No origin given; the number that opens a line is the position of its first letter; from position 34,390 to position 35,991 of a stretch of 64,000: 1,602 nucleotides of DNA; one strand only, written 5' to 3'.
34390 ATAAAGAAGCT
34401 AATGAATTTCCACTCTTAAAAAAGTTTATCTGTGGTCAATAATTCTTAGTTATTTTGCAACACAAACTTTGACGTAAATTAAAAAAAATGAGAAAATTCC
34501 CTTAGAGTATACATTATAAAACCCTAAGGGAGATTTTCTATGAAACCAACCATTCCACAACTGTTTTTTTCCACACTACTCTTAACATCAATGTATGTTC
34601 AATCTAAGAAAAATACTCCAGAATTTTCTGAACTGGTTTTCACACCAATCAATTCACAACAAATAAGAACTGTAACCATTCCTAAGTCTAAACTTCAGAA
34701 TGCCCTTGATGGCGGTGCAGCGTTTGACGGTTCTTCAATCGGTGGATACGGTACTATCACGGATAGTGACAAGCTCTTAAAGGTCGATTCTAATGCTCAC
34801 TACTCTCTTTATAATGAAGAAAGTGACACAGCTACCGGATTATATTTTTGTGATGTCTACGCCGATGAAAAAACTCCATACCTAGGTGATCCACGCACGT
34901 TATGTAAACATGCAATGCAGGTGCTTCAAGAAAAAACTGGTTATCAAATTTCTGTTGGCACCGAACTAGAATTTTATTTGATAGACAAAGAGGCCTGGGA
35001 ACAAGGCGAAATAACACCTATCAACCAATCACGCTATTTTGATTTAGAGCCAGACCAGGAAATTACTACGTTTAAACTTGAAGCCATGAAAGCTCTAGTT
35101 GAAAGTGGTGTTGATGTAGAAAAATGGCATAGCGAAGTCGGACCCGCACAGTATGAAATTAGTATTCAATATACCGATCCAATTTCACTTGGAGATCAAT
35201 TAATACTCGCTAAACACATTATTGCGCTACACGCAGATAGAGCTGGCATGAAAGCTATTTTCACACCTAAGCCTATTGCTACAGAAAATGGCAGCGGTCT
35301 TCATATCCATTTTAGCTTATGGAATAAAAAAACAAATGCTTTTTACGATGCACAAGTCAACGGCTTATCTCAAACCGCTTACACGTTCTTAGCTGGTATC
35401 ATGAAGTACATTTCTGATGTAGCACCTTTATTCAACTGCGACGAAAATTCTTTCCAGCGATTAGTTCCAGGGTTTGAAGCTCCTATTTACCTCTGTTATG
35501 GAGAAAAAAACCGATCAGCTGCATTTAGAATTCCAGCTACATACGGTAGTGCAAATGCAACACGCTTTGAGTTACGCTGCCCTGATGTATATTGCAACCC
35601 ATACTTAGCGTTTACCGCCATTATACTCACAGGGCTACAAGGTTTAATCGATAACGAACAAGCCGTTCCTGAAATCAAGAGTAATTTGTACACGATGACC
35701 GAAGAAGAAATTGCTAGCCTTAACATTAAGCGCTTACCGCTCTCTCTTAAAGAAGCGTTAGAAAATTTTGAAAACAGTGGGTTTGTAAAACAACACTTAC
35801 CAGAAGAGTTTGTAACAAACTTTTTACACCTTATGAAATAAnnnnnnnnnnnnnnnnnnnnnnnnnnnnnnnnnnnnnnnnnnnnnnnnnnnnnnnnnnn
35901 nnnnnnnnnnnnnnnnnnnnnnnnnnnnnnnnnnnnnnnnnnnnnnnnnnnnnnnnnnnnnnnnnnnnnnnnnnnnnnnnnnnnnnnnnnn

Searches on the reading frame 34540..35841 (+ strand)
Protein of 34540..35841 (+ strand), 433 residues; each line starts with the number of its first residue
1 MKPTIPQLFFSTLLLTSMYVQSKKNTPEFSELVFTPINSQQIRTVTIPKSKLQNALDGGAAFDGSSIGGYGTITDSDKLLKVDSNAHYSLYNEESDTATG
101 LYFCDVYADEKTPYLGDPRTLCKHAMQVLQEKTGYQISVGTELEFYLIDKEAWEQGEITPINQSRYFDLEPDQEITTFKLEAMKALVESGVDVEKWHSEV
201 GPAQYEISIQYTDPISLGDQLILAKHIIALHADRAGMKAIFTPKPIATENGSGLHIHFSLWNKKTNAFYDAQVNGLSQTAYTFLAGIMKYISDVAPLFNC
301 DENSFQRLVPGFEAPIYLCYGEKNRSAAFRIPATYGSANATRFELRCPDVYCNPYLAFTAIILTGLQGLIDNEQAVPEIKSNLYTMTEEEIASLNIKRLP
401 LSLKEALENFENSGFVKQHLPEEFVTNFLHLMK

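Call 33: search_protein_families(library=pfam, proteins=[window:34540-35841:+], max_evalue=1e-8)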
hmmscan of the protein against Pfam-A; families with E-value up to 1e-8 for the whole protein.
window:34540-35841:+ (433 aa): 2 families
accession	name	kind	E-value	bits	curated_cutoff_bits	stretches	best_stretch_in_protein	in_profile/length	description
PF00120.29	Gln-synt_C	-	1.9e-94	317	24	1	116-431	2-324/344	Glutamine synthetase, catalytic domain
PF03951.24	Gln-synt_N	-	2.1e-11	43.7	33.4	1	29-108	4-81/82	Glutamine synthetase, beta-Grasp domain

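Call 51: search_protein_families(library=ncbifam, proteins=[window:34540-35841:+], max_evalue=1e-10)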
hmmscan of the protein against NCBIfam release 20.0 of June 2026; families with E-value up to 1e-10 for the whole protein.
window:34540-35841:+ (433 aa): 5 families
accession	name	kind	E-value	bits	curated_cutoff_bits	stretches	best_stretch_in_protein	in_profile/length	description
TIGR00653.1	GlnA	equivalog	1e-104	350.9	429.15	1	23-431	8-440/462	type I glutamate--ammonia ligase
NF045547.1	GGputSyn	equivalog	4e-66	223.5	650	1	39-430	25-421/438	gamma-glutamylputrescine synthetase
NF007006.0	PRK09469.1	equivalog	3e-60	204.1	845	1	160-413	174-425/469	glutamate--ammonia ligase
TIGR03105.1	gln_synth_III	equivalog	2.2e-58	197.8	469.6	1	43-431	25-413/435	type III glutamate--ammonia ligase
NF041605.1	gln_syn_GlnII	equivalog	4.5e-13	49.1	500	1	62-362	37-325/333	glutamine synthetase GlnII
